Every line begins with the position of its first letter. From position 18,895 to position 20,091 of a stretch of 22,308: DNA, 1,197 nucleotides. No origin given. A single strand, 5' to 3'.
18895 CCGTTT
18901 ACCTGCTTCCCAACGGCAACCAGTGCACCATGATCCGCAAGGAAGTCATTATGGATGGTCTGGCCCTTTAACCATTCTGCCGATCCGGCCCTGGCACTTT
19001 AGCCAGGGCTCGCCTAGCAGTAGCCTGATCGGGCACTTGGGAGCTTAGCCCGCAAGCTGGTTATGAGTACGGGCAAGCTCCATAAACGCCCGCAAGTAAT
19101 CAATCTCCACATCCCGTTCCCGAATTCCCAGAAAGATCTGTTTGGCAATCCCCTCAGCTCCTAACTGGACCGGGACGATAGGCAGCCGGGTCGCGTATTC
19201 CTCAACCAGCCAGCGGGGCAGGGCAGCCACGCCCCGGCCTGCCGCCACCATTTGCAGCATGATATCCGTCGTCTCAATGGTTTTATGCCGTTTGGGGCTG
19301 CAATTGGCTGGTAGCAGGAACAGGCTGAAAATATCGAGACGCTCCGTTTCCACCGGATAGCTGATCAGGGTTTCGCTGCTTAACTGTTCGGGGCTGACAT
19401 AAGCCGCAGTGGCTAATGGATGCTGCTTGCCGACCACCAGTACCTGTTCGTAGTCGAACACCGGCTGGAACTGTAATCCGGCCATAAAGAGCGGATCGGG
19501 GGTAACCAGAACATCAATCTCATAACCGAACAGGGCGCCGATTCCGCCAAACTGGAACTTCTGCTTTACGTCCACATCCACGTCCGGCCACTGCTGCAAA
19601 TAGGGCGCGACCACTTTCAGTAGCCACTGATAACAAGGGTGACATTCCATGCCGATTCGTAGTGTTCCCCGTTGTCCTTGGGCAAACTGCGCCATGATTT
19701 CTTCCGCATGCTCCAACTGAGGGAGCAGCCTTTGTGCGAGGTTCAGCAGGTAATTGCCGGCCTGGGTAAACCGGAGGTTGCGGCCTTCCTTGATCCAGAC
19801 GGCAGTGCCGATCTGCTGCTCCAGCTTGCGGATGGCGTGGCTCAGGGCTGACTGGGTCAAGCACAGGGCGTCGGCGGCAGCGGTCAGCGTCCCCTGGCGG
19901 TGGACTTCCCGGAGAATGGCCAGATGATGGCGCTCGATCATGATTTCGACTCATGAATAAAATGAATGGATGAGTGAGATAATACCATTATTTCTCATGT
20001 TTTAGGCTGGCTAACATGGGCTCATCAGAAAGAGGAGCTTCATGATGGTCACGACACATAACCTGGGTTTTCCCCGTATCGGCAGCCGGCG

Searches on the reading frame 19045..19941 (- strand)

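Call 9: search_protein_families(library=pfam, proteins=[window:19045-19941:-])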
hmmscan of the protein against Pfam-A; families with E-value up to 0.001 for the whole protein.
window:19045-19941:- (298 aa): 2 families
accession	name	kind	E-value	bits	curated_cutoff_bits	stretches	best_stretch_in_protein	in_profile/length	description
PF03466.25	LysR_substrate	-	1.2e-37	129.8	28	1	88-293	2-207/209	LysR substrate binding domain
PF00126.33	HTH_1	-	3.8e-16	59.2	26.6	1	6-62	3-59/60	Bacterial regulatory helix-turn-helix protein, lysR family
